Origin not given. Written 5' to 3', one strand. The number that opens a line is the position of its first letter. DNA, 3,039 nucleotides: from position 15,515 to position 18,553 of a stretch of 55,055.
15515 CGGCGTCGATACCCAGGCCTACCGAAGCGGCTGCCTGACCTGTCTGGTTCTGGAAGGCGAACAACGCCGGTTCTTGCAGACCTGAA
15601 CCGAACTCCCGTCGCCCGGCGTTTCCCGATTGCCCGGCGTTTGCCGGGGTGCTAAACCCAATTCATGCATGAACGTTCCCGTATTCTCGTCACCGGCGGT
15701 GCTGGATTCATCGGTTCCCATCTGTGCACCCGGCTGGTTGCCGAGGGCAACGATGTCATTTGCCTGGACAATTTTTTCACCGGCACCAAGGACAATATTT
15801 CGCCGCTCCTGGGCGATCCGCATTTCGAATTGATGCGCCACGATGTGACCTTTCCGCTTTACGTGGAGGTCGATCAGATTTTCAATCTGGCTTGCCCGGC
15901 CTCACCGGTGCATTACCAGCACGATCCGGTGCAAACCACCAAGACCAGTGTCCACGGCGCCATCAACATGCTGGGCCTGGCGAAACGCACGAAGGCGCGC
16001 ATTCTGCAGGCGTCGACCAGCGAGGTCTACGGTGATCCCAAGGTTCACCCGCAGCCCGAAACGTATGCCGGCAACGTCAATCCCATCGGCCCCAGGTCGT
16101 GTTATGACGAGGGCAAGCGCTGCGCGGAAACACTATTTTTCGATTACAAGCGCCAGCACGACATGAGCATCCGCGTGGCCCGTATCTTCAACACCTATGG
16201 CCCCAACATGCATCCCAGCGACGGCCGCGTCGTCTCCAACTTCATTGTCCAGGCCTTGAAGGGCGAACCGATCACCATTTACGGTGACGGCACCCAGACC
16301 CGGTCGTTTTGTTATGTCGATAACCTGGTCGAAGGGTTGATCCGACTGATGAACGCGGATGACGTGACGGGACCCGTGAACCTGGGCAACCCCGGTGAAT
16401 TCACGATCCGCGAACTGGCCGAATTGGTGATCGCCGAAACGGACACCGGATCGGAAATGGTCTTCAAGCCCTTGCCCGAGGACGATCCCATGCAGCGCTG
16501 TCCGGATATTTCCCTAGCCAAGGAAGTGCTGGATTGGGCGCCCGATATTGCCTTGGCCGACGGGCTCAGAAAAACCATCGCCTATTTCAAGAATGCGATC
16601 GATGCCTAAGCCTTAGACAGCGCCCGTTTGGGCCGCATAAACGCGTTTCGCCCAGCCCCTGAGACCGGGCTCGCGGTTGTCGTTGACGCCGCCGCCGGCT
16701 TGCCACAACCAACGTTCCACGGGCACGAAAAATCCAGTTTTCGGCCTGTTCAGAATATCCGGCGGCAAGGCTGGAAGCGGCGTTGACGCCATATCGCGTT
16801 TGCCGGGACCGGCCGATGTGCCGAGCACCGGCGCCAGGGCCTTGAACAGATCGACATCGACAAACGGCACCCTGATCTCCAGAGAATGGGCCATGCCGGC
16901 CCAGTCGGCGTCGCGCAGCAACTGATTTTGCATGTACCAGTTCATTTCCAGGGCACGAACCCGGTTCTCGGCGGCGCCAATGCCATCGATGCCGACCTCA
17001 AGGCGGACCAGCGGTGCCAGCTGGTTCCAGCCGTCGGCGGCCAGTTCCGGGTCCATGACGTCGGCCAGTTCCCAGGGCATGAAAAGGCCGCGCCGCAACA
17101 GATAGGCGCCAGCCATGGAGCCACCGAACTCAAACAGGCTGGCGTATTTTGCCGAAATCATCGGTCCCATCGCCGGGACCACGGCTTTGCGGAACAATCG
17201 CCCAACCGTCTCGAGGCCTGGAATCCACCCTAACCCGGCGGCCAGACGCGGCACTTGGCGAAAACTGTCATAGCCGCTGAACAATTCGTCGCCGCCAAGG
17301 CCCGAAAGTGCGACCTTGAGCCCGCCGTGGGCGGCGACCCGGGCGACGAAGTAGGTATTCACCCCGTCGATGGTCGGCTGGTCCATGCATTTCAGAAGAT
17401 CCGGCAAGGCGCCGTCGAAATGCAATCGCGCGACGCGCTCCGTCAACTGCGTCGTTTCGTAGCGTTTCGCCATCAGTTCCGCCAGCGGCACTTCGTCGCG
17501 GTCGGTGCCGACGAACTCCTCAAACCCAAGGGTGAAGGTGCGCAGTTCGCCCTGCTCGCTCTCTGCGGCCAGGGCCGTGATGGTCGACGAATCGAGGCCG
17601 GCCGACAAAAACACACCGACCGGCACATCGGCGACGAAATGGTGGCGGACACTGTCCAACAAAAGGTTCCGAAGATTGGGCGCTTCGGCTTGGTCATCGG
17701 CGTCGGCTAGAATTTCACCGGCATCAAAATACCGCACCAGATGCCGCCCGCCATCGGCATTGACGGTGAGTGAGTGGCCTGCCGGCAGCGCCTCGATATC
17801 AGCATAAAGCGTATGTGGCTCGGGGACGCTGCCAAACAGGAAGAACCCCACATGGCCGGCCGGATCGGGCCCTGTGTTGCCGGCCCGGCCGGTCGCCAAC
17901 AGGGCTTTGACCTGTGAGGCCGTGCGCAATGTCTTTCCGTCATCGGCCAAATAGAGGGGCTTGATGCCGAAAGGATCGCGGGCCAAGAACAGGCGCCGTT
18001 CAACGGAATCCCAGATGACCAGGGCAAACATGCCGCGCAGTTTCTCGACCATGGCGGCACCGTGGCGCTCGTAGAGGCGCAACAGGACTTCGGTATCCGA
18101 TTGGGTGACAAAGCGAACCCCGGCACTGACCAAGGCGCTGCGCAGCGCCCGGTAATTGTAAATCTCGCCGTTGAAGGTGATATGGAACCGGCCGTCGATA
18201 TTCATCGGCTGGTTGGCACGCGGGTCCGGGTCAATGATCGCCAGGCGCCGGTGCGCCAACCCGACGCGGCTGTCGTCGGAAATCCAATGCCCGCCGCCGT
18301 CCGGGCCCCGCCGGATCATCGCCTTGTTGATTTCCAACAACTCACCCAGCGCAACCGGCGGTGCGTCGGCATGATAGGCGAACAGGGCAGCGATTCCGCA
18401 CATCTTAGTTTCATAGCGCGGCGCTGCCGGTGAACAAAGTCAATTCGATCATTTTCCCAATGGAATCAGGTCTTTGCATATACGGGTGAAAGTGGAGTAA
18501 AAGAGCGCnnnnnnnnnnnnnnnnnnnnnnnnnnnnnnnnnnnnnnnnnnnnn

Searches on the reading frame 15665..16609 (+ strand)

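Call 16: search_protein_families(library=pfam, proteins=[window:15665-16609:+], max_evalue=0.001)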
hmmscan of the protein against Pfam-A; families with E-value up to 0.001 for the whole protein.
window:15665-16609:+ (314 aa): 6 families
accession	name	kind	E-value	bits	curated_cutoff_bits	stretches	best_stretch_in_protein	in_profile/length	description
PF16363.11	GDP_Man_Dehyd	-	6.9e-49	167.5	27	1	8-304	1-332/332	GDP-mannose 4,6 dehydratase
PF01370.27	Epimerase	-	2.1e-48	165.3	20.9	1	7-241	1-240/240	NAD dependent epimerase/dehydratase family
PF07993.18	NAD_binding_4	-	8e-09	35.4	20.1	1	65-196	85-224/258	Male sterility protein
PF01073.25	3Beta_HSD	-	1e-08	35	22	1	8-223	1-223/280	3-beta hydroxysteroid dehydrogenase/isomerase family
PF04321.23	RmlD_sub_bind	-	7.4e-08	32.2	27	1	6-265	2-237/287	RmlD substrate binding domain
PF02719.21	Polysacc_synt_2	-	9.5e-08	32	20.2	0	142-256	133-244/293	Polysaccharide biosynthesis protein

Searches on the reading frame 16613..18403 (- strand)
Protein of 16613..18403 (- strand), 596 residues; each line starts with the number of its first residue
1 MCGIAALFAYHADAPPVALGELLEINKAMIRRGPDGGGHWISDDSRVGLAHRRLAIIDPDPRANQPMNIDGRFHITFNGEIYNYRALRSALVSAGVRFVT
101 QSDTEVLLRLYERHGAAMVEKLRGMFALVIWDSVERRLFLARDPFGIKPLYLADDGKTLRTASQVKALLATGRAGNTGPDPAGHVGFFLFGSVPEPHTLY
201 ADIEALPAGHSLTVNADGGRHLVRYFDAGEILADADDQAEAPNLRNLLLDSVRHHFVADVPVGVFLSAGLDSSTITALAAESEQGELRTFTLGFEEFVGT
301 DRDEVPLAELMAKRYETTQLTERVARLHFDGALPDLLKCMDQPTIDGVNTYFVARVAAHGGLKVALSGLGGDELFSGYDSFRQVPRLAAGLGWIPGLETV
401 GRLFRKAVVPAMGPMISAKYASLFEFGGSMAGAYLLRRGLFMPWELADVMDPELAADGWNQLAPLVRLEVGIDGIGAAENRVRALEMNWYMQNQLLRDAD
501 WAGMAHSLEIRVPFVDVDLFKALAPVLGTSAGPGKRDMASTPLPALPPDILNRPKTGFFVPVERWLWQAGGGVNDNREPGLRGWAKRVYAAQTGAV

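Call 16: search_protein_families(library=pfam, proteins=[window:16613-18403:-], max_evalue=0.001)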
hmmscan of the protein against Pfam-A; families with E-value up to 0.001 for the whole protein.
window:16613-18403:- (596 aa): 3 families
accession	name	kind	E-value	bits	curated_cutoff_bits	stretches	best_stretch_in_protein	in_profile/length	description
PF00733.27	Asn_synthase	-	2.1e-55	189.3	21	1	244-568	2-297/354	Asparagine synthase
PF13537.11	GATase_7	-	2.2e-42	144.4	25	1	51-170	1-123/123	Glutamine amidotransferase domain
PF13522.11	GATase_6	-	8.4e-41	139.5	27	1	34-163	1-129/130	Glutamine amidotransferase domain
